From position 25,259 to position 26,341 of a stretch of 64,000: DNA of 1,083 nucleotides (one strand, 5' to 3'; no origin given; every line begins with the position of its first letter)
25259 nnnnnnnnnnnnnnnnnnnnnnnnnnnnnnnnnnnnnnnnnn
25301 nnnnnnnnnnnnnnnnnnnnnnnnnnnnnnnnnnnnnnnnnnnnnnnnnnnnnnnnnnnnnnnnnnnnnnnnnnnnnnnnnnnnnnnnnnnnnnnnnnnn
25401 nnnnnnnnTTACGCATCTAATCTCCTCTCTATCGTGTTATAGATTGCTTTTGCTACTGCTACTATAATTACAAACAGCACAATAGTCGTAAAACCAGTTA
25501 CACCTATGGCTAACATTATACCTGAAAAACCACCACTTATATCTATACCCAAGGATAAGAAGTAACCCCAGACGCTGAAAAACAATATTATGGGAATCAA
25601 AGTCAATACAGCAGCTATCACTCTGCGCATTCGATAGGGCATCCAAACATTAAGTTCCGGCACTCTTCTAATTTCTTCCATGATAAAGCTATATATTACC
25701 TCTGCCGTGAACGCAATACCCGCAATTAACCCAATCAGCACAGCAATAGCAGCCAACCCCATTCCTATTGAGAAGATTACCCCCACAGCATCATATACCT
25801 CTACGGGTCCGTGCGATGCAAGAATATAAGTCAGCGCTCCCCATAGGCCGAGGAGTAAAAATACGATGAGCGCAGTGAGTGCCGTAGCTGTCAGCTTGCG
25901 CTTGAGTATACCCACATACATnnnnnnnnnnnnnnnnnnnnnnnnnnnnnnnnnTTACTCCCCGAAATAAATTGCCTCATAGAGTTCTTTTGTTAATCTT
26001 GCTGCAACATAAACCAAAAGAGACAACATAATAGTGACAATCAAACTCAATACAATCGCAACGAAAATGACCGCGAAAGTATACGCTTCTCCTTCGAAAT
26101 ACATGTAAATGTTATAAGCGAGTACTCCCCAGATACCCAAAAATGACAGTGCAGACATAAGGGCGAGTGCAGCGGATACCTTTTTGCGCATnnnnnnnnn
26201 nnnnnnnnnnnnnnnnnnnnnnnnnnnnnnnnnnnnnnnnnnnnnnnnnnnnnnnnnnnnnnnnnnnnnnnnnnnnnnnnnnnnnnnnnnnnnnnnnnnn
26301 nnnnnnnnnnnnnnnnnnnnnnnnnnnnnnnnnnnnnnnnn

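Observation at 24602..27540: Tandem array of five paralogous two-TM mini-protein modules under a perfect consensus promoter, adjacent to a tyrosine recombinase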

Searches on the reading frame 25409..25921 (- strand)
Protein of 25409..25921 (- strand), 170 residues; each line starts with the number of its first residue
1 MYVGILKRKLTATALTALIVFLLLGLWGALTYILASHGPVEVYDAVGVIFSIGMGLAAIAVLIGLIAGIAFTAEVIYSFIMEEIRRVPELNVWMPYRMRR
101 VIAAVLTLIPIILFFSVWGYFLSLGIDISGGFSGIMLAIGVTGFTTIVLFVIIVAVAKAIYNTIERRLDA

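Call 3: search_protein_families(library=pfam, proteins=[window:25409-25921:-], max_evalue=1)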
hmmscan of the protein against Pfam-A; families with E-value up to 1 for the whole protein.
window:25409-25921:- (170 aa): 0 families

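Call 7: find_homologous_proteins(query=window:25409-25921:-, max_evalue=0.01)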
Query window:25409-25921:- (170 aa): 1 proteins with E <= 0.01 among 1583 candidates.
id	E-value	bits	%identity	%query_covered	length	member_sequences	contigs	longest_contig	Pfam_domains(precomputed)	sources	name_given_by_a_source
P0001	5.6e-96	337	100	100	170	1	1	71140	-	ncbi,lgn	-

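Call 9: find_encoding_contigs(protein=P0001, flank=10000, max_places=6)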
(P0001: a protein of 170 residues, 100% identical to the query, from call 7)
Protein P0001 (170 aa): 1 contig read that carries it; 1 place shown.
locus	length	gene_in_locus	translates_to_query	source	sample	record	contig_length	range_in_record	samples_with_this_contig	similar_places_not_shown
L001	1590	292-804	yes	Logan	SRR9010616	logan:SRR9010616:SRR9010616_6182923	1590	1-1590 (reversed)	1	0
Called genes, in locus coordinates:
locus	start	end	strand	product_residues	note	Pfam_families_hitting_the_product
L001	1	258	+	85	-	?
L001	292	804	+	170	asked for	-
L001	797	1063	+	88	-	-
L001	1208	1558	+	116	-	-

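Call 32: search_protein_families(library=phrogs, proteins=[window:25412-25921:-], max_evalue=1)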
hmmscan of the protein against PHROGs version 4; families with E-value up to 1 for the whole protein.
window:25412-25921:- (170 aa): 2 families
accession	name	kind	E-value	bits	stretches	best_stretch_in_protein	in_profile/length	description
phrog_35196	-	unknown function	0.057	14.7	1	51-76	12-37/58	-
phrog_4712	-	lysis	0.087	14.2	1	94-131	3-33/50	holin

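Call 33: search_protein_families(library=padloc, proteins=[window:25412-25921:-], max_evalue=1)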
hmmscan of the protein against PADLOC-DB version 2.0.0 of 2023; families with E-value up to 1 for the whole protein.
window:25412-25921:- (170 aa): 1 family
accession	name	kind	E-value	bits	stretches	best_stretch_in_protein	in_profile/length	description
PDLC00685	Effector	-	0.86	7.4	1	98-157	15-73/174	2TM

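Call 34: search_protein_families(library=ncbifam, proteins=[window:25412-25921:-], max_evalue=1)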
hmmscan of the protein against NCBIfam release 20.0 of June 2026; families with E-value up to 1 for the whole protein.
window:25412-25921:- (170 aa): 1 family
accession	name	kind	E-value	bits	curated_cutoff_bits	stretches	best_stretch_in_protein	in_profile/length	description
NF041600.1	cyt_ox_CcoM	equivalog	0.048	14.1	40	1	101-121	7-27/34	cytochrome c oxidase subunit CcoM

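Call 36: predict_structure(protein=window:25412-25921:-)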
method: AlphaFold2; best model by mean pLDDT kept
length: 170 residues; sequences in the alignment: 1
mean_pLDDT: 74.2   pTM: 0.49
mean pLDDT of the five models: 74.2, 71.1, 68.5, 65.8, 58.0
residues with pLDDT >= 90: 3; 70-90: 128; 50-70: 37; < 50: 2
segments of 3 or more residues with pLDDT < 50: none
pLDDT, mean of each block of 10 residues (from residue 1): 69 77 76 73 73 74 77 83 86 82 82 73 58 54 68 76 78
secondary structure, 60 per line:
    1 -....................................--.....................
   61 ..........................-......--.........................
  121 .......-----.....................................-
elements in order: H2-37 H40-86 H88-93 H96-127 H133-169
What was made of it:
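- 25409..25921 (-): Gene 2, 170 aa, a fusion of two modules: a = 25643-25921, b = 25412-25642, with the Met of module b retained at residue 94. The AlphaFold2 model shows four long helices. Call 36 (pLDDT 74; helices 2-37, 40-86, 96-127, 133-169).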

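Call 44: fold_search(model_id=the predicted structure, library=pdb)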
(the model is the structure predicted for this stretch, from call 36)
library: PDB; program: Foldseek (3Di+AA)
matches with E <= 10: 107; with E <= 0.001: 0
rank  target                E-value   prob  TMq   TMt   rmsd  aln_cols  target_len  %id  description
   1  8r5s_G                6.9e-01  0.38  0.34  0.27   9.4       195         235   13  t113 - De-novo designed soluble homotetramer (released 2024-11-27)
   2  8qq7                  7.6e-01  0.14  0.21  0.11  18.6       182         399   16  Structure of SpNOX: a Bacterial NADPH oxidase (released 2024-05-08)
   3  6grj_I                1.5e+00  0.21  0.30  0.19  42.0       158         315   16  Structure of the AhlB pore of the tripartite alpha-pore forming toxin, AHL, from Aeromonas hydrophila. (released 2019-07-03)
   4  8r5s_E                1.5e+00  0.15  0.29  0.23  11.3       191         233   14  t113 - De-novo designed soluble homotetramer (released 2024-11-27)
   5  6grj_D                1.6e+00  0.18  0.29  0.18  41.8       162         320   18  Structure of the AhlB pore of the tripartite alpha-pore forming toxin, AHL, from Aeromonas hydrophila. (released 2019-07-03)
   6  6sss_C                1.8e+00  0.14  0.19  0.24  17.3       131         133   14  Crystal structure of Human Microsomal Glutathione S-Transferase 2 (released 2021-02-03)
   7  8r5s_A                1.8e+00  0.14  0.30  0.23  11.7       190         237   15  t113 - De-novo designed soluble homotetramer (released 2024-11-27)
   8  6sss_F                2.1e+00  0.08  0.19  0.22  17.1       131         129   13  Crystal structure of Human Microsomal Glutathione S-Transferase 2 (released 2021-02-03)
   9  7a0g_III              2.3e+00  0.14  0.28  0.17  42.2       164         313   15  Structure of the SmhB pore of the tripartite alpha-pore forming toxin, Smh, from Serratia marcescens. (released 2021-03-31)
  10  8r5s_D                2.5e+00  0.11  0.29  0.23  11.8       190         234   15  t113 - De-novo designed soluble homotetramer (released 2024-11-27)
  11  6ssu_B                2.5e+00  0.09  0.17  0.19  17.2       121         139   13  Crystal structure of Human Microsomal Glutathione S-Transferase 2 in complex with co-substrate Glutathione (released 2021-02-03)
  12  6xr2_E                2.7e+00  0.23  0.37  0.37  13.5       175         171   12  Computationally designed right-handed alpha/alpha homotrimeric toroid with 3 repeats per subunit (released 2021-07-14)
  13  6sss_D                2.7e+00  0.09  0.17  0.20  17.2       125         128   14  Crystal structure of Human Microsomal Glutathione S-Transferase 2 (released 2021-02-03)
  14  6h2f_H                2.9e+00  0.14  0.31  0.18  42.0       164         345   16  Structure of the pre-pore AhlB of the tripartite alpha-pore forming toxin, AHL, from Aeromonas hydrophila. (released 2019-07-10)
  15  3nyl                  2.9e+00  0.08  0.24  0.22  15.2       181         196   10  The X-ray structure of an antiparallel dimer of the human amyloid precursor protein E2 domain (released 2011-07-13)
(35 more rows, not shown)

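Call 61: search_dna_similar(query=window:25412-25921:-, collection=phages, mode=protein, max_evalue=0.1, max_rows=10)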
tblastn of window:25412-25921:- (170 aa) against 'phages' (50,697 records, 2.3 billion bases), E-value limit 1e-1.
No match.
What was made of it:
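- Tried and rejected: tblastn against phage records gave no match (call 61).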

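Call 62: fold_search(model_id=the predicted structure, library=viral)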
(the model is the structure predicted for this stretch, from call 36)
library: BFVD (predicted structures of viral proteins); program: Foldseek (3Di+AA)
matches with E <= 10: 106; with E <= 0.001: 0
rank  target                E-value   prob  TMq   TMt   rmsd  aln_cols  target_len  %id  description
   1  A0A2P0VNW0            6.7e-01  0.47  0.35  0.22   9.8       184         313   11  Uncharacterized protein [Tetraselmis virus 1]
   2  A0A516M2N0            1.3e+00  0.23  0.29  0.34  22.1       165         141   16  (no name in the UniProt tables at hand)
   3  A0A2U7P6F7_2          1.4e+00  0.35  0.38  0.08  20.7       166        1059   13  (no name in the UniProt tables at hand)
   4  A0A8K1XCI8            1.4e+00  0.13  0.22  0.24  19.7       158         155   13  (no name in the UniProt tables at hand)
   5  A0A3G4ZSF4            1.5e+00  0.18  0.31  0.27   9.7       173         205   12  Uncharacterized protein [Edafosvirus sp.]
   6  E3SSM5                1.6e+00  0.41  0.38  0.10   6.8       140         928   11  Baseplate hub + tail lysozyme [Prochlorococcus phage P-HM2]
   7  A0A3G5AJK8            1.7e+00  0.25  0.32  0.31   9.9       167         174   11  Uncharacterized protein [Sylvanvirus sp.]
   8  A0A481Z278            1.8e+00  0.20  0.34  0.27  19.1       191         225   14  Uncharacterized protein [Pithovirus LCPAC101]
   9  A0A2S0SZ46            2.3e+00  0.28  0.36  0.24  12.0       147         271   10  (no name in the UniProt tables at hand)
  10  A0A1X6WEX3            2.7e+00  0.41  0.46  0.46  10.5       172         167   10  (no name in the UniProt tables at hand)
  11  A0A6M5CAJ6            2.7e+00  0.16  0.35  0.36   9.9       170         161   12  (no name in the UniProt tables at hand)
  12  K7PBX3                2.8e+00  0.10  0.26  0.20  10.5       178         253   13  Membrane protein ORF81 [Cyprinid herpesvirus 1]
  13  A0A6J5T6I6            3.0e+00  0.07  0.23  0.15  40.0       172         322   13  Uncharacterized protein [uncultured Caudovirales phage]
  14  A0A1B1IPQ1            3.1e+00  0.25  0.43  0.23  25.1       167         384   13  (no name in the UniProt tables at hand)
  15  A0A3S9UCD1            3.3e+00  0.41  0.27  0.57   3.8        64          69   20  (no name in the UniProt tables at hand)
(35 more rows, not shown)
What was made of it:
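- Tried and rejected: Foldseek of the 170-aa model against PDB and BFVD gave nothing with E<=0.001 (calls 44, 62).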

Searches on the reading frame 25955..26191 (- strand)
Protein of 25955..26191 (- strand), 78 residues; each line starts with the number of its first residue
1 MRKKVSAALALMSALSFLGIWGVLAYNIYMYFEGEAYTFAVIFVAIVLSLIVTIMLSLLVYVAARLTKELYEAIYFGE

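Call 3: search_protein_families(library=pfam, proteins=[window:25955-26191:-], max_evalue=1)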
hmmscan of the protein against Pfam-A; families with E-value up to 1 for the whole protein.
window:25955-26191:- (78 aa): 4 families
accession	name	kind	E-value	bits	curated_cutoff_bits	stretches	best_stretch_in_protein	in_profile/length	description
PF09815.14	XK-related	-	0.01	15.3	24.8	1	9-65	2-59/337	XK-related protein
PF00528.27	BPD_transp_1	-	0.034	14.3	26.4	1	15-59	130-178/184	Binding-protein-dependent transport system inner membrane component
PF12420.13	DUF3671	-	0.63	9.9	34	1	1-68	155-214/223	Fam-L, Fam-M like protein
PF19942.4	DUF6404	-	0.66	10.8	27.6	1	8-65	49-105/115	Family of unknown function (DUF6404)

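Call 32: search_protein_families(library=phrogs, proteins=[window:25958-26191:-], max_evalue=1)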
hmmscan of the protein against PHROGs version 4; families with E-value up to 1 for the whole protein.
window:25958-26191:- (78 aa): 1 family
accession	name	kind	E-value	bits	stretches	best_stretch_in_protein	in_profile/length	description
phrog_30768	-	unknown function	0.49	11.7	1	38-66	14-44/100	-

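Call 33: search_protein_families(library=padloc, proteins=[window:25958-26191:-], max_evalue=1)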
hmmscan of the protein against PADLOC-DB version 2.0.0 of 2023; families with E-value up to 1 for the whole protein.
window:25958-26191:- (78 aa): 1 family
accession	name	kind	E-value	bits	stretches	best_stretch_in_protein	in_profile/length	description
PDLC02363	PycTM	-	0.00061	17.7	1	3-78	25-92/154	-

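Call 34: search_protein_families(library=ncbifam, proteins=[window:25958-26191:-], max_evalue=1)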
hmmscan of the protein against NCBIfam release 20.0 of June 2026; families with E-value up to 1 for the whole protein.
window:25958-26191:- (78 aa): 4 families
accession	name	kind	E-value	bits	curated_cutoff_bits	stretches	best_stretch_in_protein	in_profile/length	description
TIGR01995.1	PTS-II-ABC-beta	subfamily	0.079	11.4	614.7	1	8-65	395-452/618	beta-glucoside-specific PTS transporter subunit IIABC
NF052531.1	Strep_LiaS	equivalog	0.35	10.1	450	1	12-68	12-72/328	envelope stress sensor histidine kinase LiaS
NF033631.1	SLATT_5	subfamily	0.89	9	60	1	4-55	22-74/180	SLATT domain-containing protein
TIGR04402.2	mob_CxxC_CxxC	subfamily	0.93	9.7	70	1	4-63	21-81/180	mobilome CxxCx(11)CxxC protein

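Call 67: list_cluster_members(proteins=[P0001, P0002, window:25958-26191:-, window:24658-25005:-])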
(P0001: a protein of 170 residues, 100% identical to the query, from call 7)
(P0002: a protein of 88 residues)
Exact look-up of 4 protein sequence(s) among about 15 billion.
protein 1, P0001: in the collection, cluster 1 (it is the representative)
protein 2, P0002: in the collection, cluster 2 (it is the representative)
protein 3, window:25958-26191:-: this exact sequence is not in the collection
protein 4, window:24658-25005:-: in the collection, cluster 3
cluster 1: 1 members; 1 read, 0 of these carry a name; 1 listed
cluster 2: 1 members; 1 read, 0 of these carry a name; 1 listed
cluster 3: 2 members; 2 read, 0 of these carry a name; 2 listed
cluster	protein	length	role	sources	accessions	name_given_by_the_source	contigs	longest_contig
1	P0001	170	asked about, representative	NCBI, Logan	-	-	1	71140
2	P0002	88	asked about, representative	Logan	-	-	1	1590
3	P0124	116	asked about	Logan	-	-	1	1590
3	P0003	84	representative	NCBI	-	-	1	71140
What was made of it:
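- Tried and rejected: Cluster look-up showed singletons (call 67).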
